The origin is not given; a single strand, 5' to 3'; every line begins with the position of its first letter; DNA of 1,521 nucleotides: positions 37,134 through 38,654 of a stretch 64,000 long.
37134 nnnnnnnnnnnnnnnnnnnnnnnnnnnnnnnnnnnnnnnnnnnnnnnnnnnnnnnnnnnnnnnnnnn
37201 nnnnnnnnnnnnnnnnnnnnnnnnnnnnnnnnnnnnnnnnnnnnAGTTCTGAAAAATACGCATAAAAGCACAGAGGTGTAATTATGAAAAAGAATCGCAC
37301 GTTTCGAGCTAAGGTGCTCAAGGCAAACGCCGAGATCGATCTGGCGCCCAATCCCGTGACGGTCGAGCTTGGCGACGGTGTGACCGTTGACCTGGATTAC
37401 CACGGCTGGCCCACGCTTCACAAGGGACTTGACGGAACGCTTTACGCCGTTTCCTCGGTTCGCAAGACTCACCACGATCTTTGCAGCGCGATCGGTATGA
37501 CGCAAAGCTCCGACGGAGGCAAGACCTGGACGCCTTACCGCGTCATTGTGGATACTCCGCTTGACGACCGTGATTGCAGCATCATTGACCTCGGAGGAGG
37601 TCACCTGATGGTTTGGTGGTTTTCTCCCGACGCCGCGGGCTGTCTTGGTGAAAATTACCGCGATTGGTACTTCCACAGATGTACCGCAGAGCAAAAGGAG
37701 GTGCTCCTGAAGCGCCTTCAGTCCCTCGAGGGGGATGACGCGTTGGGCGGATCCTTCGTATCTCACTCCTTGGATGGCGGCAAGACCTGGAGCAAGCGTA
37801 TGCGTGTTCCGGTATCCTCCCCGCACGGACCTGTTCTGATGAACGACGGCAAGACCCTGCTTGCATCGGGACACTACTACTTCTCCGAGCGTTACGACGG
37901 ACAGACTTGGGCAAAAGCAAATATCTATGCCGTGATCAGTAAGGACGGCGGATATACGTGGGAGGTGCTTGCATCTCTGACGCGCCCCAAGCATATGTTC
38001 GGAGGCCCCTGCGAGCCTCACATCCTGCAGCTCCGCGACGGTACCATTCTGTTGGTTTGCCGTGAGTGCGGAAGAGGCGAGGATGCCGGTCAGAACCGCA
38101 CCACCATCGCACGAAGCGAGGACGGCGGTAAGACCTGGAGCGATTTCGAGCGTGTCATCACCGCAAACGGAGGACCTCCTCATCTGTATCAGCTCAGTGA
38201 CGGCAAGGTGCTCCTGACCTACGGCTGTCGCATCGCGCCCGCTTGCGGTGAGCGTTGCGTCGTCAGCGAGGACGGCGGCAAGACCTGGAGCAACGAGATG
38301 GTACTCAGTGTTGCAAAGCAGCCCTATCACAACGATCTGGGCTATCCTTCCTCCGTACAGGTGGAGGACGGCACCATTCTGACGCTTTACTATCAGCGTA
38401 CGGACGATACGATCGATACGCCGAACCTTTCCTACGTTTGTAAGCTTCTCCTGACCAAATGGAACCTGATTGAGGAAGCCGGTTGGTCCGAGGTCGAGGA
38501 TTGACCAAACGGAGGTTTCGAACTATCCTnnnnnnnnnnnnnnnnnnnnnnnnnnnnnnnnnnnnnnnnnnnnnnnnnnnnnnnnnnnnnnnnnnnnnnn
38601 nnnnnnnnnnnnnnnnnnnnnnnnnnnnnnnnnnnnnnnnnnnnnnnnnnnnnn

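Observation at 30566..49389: Thirteen-gene, single-strand array of sialidase-like Asp-box beta-propeller paralogs with no accessory genes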

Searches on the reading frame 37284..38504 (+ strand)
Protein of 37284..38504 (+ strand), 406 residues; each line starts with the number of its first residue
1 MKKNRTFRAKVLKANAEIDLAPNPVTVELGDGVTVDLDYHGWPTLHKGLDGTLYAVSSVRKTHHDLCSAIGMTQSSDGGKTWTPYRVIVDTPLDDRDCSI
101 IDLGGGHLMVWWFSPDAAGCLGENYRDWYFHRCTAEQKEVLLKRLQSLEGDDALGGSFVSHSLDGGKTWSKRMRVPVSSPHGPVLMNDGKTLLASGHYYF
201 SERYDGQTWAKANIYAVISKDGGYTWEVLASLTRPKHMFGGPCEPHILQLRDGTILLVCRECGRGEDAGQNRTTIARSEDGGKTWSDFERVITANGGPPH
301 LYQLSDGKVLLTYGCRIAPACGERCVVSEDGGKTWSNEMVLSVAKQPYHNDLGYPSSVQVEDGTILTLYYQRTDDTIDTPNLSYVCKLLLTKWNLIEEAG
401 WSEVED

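Call 4: search_protein_families(library=pfam, proteins=[window:37284-38504:+], max_evalue=0.01)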
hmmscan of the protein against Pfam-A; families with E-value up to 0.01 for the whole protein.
window:37284-38504:+ (406 aa): 7 families
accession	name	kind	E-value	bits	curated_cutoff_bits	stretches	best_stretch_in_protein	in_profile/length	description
PF13088.12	BNR_2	-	3.1e-23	83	31.4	1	160-365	85-275/277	BNR repeat-like domain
PF02012.26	BNR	-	1.4e-11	43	27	0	161-171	2-12/12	BNR/Asp-box repeat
PF24316.1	Tli3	-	4.9e-09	37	27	0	318-354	79-115/129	T6SS Tli3 immunity protein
PF13859.12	BNR_3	-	2.9e-07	30.6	27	1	50-338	8-213/308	BNR repeat-like domain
PF15902.12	Sortilin-Vps10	-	8.6e-07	28.5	33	1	217-337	4-111/446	Sortilin, neurotensin receptor 3,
PF13810.12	DUF4185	-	0.00063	19.5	39.5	0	271-297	125-151/309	Domain of unknown function (DUF4185)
PF03174.19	CHB_HEX_C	-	0.0018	18.6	23.6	0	154-178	32-56/76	Chitobiase/beta-hexosaminidase C-terminal domain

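Call 6: search_solved_structures(query=window:37284-38504:+, max_evalue=1, show_alignments=3)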
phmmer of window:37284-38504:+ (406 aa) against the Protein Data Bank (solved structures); distinct sequences matched with E-value up to 1: 40.
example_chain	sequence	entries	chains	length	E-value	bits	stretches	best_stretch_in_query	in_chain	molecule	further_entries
5hx0_A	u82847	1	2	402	3.5e-20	75.3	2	142-371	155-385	Uncharacterized protein Dfer_1899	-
6myv_A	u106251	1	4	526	5.5e-06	28.5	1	159-288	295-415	Sialidase26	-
6mrv_B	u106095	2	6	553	6.7e-06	28.3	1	159-288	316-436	Sialidase26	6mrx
4bbw_A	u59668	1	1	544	7.6e-06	28.1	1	160-288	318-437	SIALIDASE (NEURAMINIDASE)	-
8feb_A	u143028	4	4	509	9.6e-06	27.7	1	42-91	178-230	Sialidase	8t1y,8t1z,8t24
8gn6_A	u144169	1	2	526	1.2e-05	27.5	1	42-91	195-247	Sialidase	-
8gn6_C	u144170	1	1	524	1.2e-05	27.4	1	42-91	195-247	Sialidase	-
4fj6_A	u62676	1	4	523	1.3e-05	27.3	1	160-288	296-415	glycoside hydrolase family 33, candidate sialidase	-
8um0_A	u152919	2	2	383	1.4e-05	27.2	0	156-233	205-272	Sialidase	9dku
8ub5_A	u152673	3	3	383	1.4e-05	27.1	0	156-233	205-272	Sialidase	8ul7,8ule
4q6k_A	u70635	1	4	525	2.6e-05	26.3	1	159-288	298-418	BNR/Asp-box repeat protein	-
8t26_A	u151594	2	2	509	2.6e-05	26.3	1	42-90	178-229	Sialidase, putative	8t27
4x6k_A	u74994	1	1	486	0.00042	22.3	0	245-286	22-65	Anhydrosialidase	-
4x47_A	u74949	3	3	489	0.00044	22.3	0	245-286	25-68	Anhydrosialidase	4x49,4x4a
7lbu_A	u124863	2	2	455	0.001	21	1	159-364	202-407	Exo-alpha-sialidase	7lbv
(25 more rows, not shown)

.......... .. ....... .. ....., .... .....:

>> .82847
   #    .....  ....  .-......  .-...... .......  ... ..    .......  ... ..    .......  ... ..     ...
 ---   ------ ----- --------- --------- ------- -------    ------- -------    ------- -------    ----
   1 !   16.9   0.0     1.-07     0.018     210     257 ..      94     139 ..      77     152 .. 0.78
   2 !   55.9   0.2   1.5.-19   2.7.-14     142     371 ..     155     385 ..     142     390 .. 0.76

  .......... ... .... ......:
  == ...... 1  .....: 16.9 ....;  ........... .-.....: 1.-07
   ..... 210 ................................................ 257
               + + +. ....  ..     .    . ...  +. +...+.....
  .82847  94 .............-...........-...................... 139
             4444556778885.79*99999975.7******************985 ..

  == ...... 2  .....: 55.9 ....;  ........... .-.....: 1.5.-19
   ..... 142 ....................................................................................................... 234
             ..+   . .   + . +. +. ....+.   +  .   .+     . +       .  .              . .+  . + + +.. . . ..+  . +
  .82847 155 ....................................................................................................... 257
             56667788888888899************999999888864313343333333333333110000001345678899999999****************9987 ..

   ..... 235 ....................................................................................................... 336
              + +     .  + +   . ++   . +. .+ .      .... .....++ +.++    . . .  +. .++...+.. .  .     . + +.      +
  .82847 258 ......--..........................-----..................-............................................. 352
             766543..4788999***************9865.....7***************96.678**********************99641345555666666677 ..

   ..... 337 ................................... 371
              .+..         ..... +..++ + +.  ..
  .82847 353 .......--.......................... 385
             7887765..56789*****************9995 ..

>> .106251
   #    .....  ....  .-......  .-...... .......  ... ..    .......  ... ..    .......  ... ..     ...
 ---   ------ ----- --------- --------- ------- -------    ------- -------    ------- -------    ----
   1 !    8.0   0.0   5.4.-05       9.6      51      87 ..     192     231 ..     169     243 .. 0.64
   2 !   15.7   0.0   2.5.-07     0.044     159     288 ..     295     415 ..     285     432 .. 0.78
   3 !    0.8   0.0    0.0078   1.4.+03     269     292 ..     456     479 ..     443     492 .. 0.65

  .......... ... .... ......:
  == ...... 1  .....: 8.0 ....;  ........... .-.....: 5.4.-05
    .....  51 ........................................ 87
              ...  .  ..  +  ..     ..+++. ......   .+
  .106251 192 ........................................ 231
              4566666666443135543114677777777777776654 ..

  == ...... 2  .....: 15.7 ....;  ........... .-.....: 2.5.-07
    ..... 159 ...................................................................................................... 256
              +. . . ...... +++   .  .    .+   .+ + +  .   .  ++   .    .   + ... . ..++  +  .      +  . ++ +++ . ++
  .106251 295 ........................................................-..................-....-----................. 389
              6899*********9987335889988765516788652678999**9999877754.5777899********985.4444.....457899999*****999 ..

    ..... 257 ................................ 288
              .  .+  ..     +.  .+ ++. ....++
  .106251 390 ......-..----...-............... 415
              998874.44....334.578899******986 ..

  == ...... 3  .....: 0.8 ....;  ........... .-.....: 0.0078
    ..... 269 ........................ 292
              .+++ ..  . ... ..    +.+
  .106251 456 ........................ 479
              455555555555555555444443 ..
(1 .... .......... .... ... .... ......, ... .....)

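Call 7: search_protein_families(library=ncbifam, proteins=[window:37284-38504:+], max_evalue=0.01)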
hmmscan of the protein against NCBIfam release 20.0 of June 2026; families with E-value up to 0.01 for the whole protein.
window:37284-38504:+ (406 aa): 1 family
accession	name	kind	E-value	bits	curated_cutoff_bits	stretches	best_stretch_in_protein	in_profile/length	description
NF045728.1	glycosyl_F510_1955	equivalog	1.3e-06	27.8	175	0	210-336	68-171/246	F510_1955 family glycosylhydrolase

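Call 9: find_homologous_proteins(query=window:37284-38501:+, max_evalue=0.00001)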
Query window:37284-38501:+ (406 aa): 3756 proteins with E <= 0.00001 among 8000 candidates; the best 120 are listed.
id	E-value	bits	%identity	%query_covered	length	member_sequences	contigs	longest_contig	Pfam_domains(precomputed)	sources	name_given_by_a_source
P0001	4.9e-286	966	100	100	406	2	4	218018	PF13859.13,PF24316.2,PF02012.27,PF15902.13,PF13088.13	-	-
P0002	1.1e-218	744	77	100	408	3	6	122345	PF24316.2,PF02012.27,PF15902.13,PF13088.13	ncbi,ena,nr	ncbi:MAG: exo-alpha-sialidase [Clostridia bacterium]|nr:exo-alpha-sialidase [Clostridia bacterium]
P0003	1.5e-216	737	77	100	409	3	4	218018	PF13859.13,PF24316.2,PF02012.27,PF15902.13,PF13088.13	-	-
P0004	1.3e-148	513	58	98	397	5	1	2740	PF24316.2,PF02012.27,PF13088.13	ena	-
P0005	4.9e-131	456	52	98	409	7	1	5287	PF02012.27,PF13088.13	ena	-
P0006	3.8e-128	446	53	97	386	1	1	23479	PF13859.13,PF02012.27,PF15902.13,PF13088.13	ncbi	-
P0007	1.5e-97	345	47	93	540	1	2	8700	PF24316.2,PF02012.27,PF13088.13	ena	-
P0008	3.0e-97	344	46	93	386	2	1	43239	PF13859.13,PF02012.27,PF13088.13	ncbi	-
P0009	2.2e-95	338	47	90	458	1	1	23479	PF02012.27,PF13088.13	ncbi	-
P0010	2.5e-94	335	46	92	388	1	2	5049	PF02012.27,PF13088.13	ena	-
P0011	1.2e-93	332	45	96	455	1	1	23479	PF24316.2,PF02012.27,PF13088.13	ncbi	-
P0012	1.2e-92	329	46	95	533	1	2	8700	PF13859.13,PF24316.2,PF02012.27,PF13088.13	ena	-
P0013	1.6e-91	325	45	92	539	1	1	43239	PF24316.2,PF02012.27,PF13088.13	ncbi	-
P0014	2.5e-91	325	44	93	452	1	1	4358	PF24316.2,PF02012.27,PF13088.13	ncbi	-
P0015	5.7e-89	317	46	92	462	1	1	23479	PF24316.2,PF02012.27,PF13088.13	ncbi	-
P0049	1.5e-63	233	41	88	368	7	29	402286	PF02012.27,PF13088.13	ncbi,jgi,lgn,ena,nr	ncbi:MAG TPA: sialidase family protein [Bacillota bacterium]|nr:exo-alpha-sialidase [Clostridiales b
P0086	7.0e-59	218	41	88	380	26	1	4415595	PF13088.13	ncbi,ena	-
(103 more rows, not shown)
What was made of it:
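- The public annotation names close homologues 'exo-alpha-sialidase' or 'sialidase family protein' (call 9).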

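Call 11: find_encoding_contigs(protein=P0006, flank=10000, max_places=3)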
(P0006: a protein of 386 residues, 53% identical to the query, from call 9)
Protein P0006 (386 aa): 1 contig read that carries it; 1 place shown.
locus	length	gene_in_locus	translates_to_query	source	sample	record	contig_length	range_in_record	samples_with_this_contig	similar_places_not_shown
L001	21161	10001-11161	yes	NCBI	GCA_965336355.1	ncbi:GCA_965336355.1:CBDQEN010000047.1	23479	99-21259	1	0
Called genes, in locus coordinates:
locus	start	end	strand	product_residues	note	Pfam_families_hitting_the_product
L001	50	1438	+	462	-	PF13088:BNR_2 (faint), PF24316:Tli3 (faint), PF02012:BNR (faint)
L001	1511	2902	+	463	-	PF13088:BNR_2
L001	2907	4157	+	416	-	PF02012:BNR (faint), PF13088:BNR_2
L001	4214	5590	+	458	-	-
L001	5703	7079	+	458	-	PF02012:BNR (faint), PF13088:BNR_2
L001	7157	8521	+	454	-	PF24316:Tli3 (faint), PF02012:BNR (faint), PF13088:BNR_2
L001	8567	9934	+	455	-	PF24316:Tli3 (faint), PF02012:BNR (faint), PF13088:BNR_2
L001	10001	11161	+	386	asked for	PF13859:BNR_3 (weak), PF02012:BNR (faint), PF13088:BNR_2, PF15902:Sortilin-Vps10 (weak)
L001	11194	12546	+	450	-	PF24316:Tli3 (faint), PF02012:BNR (faint), PF15899:BNR_6 (faint), PF13088:BNR_2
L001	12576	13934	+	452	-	PF24316:Tli3 (faint), PF13088:BNR_2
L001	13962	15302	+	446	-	PF24316:Tli3 (faint), PF02012:BNR (faint), PF13088:BNR_2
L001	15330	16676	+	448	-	PF24316:Tli3 (faint), PF02012:BNR (faint), PF13088:BNR_2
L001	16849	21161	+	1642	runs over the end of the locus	PF02012:BNR (faint), PF13088:BNR_2 (weak)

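Call 12: find_encoding_contigs(protein=P0008, flank=10000, max_places=3)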
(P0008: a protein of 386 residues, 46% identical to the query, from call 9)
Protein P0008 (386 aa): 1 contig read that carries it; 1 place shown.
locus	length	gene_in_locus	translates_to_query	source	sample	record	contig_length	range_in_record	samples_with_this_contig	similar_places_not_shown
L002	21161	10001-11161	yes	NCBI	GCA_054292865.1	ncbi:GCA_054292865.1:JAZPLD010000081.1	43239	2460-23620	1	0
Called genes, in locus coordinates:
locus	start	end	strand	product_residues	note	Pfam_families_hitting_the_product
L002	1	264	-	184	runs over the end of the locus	PF08876:DUF1836, PF13411:MerR_1 (weak)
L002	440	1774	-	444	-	PF01276:OKR_DC_1, PF03711:OKR_DC_1_C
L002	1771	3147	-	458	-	PF05402:PqqD (weak), PF13353:Fer4_12, PF04055:Radical_SAM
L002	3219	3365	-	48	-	PF13165:SCIFF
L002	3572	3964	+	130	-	PF03061:4HBT (weak)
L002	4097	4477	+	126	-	PF02142:MGS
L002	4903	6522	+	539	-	PF24316:Tli3 (faint), PF02012:BNR (faint), PF13088:BNR_2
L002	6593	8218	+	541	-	-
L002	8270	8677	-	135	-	-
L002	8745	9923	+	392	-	PF24316:Tli3 (faint), PF02012:BNR (faint), PF13088:BNR_2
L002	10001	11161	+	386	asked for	PF02012:BNR (faint), PF13859:BNR_3 (weak), PF13088:BNR_2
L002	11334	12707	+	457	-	PF24316:Tli3 (faint), PF02012:BNR (faint), PF13088:BNR_2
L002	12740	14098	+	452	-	PF02012:BNR (faint), PF24316:Tli3 (faint), PF13088:BNR_2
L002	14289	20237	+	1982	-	PF13088:BNR_2 (faint)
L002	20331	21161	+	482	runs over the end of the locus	PF24316:Tli3 (faint), PF02012:BNR (faint), PF15899:BNR_6 (faint), PF13088:BNR_2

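Call 15: find_encoding_contigs(protein=P0086, flank=8000, max_places=3)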
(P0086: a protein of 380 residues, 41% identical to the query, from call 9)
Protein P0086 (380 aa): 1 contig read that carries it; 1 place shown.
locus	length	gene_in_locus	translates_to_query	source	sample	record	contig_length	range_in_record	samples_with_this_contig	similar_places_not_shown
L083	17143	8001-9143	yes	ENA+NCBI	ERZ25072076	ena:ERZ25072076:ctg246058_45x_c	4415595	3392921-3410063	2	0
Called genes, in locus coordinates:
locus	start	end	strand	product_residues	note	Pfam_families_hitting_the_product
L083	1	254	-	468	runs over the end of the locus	PF01425:Amidase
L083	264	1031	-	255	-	PF23441:SDR, PF00106:adh_short, PF08659:KR, PF13561:adh_short_C2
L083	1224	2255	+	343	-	PF01966:HD, PF13286:HD_assoc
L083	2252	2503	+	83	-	-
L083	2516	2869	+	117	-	-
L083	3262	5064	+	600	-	PF01807:Zn_ribbon_DnaG, PF08275:DNAG_N, PF01751:Toprim, PF13155:Toprim_2, PF13362:Toprim_3 (weak), PF13662:Toprim_4, PF10410:DnaB_bind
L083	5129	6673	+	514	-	PF00140:Sigma70_r1_2, PF04542:Sigma70_r2, PF04539:Sigma70_r3, PF04545:Sigma70_r4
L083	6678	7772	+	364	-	PF04015:DUF362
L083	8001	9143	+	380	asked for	PF13088:BNR_2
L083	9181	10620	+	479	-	PF00330:Aconitase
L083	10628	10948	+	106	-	PF01909:NTP_transf_2, PF18765:Polbeta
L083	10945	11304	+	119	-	PF01934:HepT-like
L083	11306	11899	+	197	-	PF00694:Aconitase_C, PF27512:LeuD, PF27434:LeuD_C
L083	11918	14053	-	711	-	PF16371:MetallophosN, PF00149:Metallophos, PF13360:PQQ_2, PF13570:Beta-prop_ACSF4 (weak), PF01011:PQQ (faint), PF13360:PQQ_2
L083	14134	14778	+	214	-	PF14512:TM1586_NiRdase (faint), PF00881:Nitroreductase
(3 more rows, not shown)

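Call 16: find_encoding_contigs(protein=P0049, flank=8000, max_places=4)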
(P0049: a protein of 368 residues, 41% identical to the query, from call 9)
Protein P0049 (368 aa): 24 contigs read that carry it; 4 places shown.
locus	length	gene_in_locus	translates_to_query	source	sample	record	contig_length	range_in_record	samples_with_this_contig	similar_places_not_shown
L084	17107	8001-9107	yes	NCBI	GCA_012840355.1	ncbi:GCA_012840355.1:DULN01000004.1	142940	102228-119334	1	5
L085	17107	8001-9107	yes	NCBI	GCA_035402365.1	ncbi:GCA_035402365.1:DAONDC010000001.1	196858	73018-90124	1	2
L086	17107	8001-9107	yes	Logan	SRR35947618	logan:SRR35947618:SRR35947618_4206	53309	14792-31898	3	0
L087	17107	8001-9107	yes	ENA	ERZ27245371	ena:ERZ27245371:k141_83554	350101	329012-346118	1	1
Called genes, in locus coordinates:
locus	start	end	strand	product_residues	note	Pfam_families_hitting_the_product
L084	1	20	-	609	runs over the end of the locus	PF00672:HAMP, PF00989:PAS (faint), PF00512:HisKA, PF02518:HATPase_c, PF13589:HATPase_c_3 (weak)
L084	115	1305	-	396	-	PF00155:Aminotran_1_2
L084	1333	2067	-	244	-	PF10740:DUF2529 (faint), PF13580:SIS_2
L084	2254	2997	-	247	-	PF13580:SIS_2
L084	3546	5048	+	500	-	PF00144:Beta-lactamase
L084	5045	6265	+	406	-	PF13439:Glyco_transf_4 (faint), PF00534:Glycos_transf_1, PF13692:Glyco_trans_1_4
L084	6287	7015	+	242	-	PF00072:Response_reg, PF00486:Trans_reg_C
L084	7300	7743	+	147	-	PF08818:DUF1801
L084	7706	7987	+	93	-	PF13376:OmdA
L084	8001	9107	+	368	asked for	PF02012:BNR (faint), PF13088:BNR_2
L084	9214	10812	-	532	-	PF00239:Resolvase, PF07508:Recombinase, PF13408:Zn_ribbon_recom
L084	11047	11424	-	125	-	PF12844:HTH_19 (weak), PF01381:HTH_3 (weak), PF13443:HTH_26 (weak)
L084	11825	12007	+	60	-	-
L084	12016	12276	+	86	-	-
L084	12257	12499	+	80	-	-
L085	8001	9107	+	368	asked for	PF02012:BNR (faint), PF13088:BNR_2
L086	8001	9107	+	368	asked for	PF02012:BNR (faint), PF13088:BNR_2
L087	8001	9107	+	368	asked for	PF02012:BNR (faint), PF13088:BNR_2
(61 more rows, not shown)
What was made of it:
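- The contexts of some single-copy relatives are uninformative (calls 15, 16).
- Tried and rejected: Two contexts were uninformative, being housekeeping genes or prophage (calls 15, 16).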
